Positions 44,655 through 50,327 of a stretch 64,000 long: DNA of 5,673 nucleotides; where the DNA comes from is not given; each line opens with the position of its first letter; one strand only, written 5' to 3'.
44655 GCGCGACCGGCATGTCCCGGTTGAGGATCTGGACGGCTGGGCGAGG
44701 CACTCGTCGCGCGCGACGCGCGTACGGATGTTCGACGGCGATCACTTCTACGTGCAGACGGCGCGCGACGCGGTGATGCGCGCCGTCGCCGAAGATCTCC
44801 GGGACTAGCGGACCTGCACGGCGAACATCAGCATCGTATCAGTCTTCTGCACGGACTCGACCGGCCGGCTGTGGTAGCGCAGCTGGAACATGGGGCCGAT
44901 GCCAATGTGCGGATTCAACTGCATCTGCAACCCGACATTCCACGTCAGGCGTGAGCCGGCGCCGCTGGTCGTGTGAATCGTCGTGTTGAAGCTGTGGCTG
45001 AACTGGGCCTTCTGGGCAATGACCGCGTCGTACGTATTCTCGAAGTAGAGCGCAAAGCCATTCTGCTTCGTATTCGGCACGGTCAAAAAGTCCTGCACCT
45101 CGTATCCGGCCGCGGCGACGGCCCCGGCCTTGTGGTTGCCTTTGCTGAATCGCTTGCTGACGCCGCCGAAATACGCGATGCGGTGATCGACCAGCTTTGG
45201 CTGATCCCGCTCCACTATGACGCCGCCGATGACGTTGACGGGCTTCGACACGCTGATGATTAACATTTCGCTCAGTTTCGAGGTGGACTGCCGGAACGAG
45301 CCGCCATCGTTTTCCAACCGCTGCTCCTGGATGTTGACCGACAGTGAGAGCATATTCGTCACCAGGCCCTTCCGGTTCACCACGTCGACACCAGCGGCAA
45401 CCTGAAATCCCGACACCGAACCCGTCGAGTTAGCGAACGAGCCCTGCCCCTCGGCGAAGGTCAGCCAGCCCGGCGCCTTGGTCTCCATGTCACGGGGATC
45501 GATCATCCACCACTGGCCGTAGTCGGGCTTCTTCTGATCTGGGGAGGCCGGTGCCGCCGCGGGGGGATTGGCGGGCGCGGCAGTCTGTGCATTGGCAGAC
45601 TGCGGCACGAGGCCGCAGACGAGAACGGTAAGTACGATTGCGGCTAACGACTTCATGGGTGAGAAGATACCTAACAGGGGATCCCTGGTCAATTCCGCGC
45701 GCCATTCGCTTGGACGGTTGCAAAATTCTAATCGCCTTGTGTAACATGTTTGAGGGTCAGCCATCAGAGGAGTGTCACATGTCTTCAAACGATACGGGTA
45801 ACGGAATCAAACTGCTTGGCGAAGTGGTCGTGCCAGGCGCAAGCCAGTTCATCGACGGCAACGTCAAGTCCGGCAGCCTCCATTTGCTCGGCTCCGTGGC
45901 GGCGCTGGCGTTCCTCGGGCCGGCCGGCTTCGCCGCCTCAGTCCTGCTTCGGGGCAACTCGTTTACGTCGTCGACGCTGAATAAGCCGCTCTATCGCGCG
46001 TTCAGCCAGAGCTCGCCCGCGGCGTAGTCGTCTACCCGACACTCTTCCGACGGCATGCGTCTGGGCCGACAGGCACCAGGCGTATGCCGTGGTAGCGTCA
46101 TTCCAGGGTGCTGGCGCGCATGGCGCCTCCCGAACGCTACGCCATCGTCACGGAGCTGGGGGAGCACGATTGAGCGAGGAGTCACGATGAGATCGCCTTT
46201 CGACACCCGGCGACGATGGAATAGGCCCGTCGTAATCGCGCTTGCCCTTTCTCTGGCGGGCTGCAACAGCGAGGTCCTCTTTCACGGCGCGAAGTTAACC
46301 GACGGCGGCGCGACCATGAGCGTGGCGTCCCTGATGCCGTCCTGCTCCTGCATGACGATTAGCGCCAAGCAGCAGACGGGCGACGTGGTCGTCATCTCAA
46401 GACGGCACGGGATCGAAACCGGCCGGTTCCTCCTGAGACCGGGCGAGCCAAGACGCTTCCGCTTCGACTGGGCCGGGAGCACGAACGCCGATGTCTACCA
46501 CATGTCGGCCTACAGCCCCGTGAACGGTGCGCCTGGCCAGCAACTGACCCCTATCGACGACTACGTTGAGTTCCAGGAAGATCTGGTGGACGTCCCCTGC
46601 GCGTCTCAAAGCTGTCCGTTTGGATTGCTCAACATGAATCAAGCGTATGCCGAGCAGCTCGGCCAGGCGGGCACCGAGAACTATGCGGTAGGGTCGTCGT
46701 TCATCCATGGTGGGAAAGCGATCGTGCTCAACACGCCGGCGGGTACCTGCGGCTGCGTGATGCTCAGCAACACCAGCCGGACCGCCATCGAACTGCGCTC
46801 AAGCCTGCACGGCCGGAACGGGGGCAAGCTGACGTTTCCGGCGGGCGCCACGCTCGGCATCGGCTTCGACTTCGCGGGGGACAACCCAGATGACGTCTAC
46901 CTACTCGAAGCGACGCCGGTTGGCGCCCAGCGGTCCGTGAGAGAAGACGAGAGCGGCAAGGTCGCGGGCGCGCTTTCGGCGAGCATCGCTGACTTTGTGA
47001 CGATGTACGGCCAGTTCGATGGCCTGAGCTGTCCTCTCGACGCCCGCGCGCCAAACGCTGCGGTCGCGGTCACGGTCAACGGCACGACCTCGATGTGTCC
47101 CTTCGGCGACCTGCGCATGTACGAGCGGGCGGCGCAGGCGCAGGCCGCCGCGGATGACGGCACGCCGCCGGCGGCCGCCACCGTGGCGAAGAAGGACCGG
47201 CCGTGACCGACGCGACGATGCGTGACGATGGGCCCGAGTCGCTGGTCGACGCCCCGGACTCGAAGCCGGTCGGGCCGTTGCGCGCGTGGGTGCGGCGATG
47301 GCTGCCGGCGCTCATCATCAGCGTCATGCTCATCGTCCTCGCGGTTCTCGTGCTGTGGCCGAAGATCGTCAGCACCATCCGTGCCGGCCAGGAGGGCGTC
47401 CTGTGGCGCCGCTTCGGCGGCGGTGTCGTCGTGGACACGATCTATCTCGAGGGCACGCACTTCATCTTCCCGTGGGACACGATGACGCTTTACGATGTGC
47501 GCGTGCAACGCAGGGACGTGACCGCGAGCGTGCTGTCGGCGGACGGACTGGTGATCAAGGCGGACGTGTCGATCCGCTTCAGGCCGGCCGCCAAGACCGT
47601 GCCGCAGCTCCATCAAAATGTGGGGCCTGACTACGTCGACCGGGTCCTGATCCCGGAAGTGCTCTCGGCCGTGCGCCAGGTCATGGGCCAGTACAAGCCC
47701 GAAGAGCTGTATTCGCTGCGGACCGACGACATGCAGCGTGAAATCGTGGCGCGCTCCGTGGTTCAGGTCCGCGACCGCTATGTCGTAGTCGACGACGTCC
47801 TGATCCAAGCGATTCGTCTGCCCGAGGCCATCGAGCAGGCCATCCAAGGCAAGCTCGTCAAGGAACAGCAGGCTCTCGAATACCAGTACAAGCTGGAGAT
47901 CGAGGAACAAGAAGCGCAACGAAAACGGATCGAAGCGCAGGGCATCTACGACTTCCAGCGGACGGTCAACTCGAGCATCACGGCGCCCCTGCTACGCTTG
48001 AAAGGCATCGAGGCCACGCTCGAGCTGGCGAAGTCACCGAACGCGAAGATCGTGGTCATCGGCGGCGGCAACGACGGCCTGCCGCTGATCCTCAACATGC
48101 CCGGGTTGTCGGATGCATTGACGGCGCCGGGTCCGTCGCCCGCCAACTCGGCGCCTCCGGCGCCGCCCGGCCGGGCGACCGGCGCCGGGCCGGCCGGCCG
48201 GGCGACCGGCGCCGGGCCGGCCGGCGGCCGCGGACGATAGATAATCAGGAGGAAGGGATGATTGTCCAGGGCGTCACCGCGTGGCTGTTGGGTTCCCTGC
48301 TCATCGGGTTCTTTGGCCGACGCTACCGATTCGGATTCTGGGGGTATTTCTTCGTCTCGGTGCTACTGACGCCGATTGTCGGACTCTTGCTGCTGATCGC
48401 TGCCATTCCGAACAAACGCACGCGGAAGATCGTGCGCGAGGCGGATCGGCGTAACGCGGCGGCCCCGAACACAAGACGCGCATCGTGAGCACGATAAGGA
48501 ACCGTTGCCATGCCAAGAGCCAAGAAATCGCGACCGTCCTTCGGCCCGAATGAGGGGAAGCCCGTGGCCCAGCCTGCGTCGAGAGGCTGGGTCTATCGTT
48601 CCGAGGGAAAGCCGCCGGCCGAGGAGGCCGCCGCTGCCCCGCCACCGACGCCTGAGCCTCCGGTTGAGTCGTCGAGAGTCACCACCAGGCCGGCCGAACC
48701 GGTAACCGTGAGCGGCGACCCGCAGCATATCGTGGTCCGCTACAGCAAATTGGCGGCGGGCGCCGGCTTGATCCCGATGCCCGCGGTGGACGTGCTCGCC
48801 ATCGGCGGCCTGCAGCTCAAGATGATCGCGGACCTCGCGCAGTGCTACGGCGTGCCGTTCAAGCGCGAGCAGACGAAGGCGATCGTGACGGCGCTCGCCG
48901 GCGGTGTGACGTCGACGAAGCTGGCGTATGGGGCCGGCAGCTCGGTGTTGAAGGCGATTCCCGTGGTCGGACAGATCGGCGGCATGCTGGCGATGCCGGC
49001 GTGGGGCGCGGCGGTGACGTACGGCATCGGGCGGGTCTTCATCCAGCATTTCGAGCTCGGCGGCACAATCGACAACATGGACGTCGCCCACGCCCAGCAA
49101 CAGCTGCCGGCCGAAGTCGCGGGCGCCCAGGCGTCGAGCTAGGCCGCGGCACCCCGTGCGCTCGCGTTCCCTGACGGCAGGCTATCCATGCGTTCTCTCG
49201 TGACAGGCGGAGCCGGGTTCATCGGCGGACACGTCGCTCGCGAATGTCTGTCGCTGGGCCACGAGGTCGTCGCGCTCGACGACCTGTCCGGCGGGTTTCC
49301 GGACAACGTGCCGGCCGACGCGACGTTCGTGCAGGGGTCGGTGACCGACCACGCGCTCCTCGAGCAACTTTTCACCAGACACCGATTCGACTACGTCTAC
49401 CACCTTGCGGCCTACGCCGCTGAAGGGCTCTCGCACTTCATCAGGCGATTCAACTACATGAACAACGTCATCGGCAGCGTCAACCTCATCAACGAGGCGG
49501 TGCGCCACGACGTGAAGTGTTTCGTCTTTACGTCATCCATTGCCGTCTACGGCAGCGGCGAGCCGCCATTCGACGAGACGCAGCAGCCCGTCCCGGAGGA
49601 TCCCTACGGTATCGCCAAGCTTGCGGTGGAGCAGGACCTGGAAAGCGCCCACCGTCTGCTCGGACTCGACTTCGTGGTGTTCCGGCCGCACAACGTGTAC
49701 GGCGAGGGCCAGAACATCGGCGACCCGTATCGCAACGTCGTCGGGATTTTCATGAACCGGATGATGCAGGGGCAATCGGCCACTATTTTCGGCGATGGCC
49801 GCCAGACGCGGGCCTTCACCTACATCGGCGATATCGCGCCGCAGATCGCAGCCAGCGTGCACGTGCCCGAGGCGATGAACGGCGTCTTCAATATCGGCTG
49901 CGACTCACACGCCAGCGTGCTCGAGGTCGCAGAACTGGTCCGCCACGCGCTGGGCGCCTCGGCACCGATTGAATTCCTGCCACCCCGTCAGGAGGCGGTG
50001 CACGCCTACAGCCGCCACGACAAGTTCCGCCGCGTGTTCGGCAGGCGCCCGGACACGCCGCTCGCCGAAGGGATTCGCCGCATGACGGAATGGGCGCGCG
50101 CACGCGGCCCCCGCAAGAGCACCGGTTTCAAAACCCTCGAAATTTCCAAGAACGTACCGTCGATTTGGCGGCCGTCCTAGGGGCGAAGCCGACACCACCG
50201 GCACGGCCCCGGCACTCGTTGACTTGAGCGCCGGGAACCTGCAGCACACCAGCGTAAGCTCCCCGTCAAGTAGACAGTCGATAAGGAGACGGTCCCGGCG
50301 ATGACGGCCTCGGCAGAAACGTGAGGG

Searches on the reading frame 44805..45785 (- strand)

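Call 69: search_protein_families(library=pfam, proteins=[window:44805-45785:-], max_evalue=0.00001)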
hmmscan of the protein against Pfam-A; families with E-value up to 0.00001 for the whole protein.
window:44805-45785:- (326 aa): 1 family
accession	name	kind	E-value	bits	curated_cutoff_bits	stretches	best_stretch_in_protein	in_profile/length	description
PF04338.18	DUF481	-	6.4e-11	43.1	21.1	1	179-321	62-204/210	Protein of unknown function, DUF481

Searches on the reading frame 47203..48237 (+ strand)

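Call 69: search_protein_families(library=pfam, proteins=[window:47203-48237:+], max_evalue=0.00001)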
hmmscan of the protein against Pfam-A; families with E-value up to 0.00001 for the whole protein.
window:47203-48237:+ (345 aa): 1 family
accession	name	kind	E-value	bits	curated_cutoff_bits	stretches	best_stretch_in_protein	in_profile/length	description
PF01145.31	Band_7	-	1.3e-30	107.2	23.6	1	58-238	2-174/176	SPFH domain / Band 7 family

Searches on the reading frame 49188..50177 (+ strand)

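Call 69: search_protein_families(library=pfam, proteins=[window:49188-50177:+], max_evalue=0.00001)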
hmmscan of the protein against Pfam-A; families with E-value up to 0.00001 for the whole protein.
window:49188-50177:+ (330 aa): 7 families
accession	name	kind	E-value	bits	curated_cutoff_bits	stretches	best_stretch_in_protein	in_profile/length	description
PF01370.27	Epimerase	-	1.7e-54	185.2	20.9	1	4-237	2-240/240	NAD dependent epimerase/dehydratase family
PF16363.11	GDP_Man_Dehyd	-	8.6e-34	117.9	27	1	4-256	1-267/332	GDP-mannose 4,6 dehydratase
PF04321.23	RmlD_sub_bind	-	2.4e-20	73.2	27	1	1-259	1-235/287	RmlD substrate binding domain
PF01073.25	3Beta_HSD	-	2e-14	53.7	22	1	4-218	1-223/280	3-beta hydroxysteroid dehydrogenase/isomerase family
PF02719.21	Polysacc_synt_2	-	8.1e-11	42.1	20.2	1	4-117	2-128/293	Polysaccharide biosynthesis protein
PF13460.12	NAD_binding_10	-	2.4e-10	41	27.2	1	7-170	1-146/184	NAD(P)H-binding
PF07993.18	NAD_binding_4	-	5.2e-07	29.5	20.1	0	66-192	88-230/258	Male sterility protein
